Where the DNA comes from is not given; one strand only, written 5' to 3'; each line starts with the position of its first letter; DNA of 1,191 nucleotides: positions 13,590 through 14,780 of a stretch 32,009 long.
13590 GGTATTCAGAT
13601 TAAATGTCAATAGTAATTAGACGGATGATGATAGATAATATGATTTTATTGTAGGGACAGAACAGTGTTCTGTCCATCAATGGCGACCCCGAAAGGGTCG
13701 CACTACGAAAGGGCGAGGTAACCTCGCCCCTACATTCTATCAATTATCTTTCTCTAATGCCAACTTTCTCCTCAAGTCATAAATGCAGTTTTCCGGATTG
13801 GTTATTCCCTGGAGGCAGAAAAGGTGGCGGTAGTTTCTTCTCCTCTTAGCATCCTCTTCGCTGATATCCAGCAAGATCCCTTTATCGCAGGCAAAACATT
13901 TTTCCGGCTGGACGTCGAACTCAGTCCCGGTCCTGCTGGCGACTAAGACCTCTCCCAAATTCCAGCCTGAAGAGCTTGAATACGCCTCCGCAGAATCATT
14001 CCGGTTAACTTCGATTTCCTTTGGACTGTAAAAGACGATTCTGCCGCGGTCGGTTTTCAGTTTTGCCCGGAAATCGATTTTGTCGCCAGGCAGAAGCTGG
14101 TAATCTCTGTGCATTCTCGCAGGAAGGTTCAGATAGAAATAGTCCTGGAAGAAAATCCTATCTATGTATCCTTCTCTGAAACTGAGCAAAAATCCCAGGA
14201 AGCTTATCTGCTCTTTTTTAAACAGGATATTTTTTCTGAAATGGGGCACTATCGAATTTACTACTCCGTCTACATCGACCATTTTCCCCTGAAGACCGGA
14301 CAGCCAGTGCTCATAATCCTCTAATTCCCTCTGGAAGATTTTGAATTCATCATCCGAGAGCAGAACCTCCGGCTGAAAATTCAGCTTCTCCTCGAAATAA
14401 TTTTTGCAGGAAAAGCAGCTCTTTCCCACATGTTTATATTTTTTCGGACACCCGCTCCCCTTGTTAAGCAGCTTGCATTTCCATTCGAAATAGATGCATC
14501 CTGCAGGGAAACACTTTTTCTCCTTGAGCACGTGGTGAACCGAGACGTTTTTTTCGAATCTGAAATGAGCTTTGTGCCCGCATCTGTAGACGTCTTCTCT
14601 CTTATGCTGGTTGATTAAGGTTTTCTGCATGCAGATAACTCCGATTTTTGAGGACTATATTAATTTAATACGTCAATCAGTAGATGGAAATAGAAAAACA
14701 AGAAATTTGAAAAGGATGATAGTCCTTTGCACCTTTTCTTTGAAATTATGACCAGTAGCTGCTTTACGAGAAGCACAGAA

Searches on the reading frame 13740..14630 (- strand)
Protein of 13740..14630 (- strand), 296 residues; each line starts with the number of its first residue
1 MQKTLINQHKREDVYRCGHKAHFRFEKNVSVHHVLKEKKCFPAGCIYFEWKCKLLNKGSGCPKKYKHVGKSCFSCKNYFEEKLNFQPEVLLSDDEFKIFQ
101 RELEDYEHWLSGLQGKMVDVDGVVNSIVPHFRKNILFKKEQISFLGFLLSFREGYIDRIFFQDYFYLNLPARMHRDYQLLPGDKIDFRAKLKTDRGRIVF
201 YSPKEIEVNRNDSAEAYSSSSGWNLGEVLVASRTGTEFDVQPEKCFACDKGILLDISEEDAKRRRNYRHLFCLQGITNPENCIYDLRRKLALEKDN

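Call 7: search_protein_families(library=pfam, proteins=[window:13740-14630:-])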
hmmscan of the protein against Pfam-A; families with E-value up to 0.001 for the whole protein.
window:13740-14630:- (296 aa): 0 families

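Call 8: search_protein_families(library=ncbifam, proteins=[window:13740-14630:-])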
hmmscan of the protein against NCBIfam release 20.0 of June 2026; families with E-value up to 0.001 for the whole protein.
window:13740-14630:- (296 aa): 0 families

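Call 76: search_protein_families(library=padloc, proteins=[window:13740-14630:-], max_evalue=0.01)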
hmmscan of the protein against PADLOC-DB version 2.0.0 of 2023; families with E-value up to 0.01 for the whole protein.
window:13740-14630:- (296 aa): 0 families
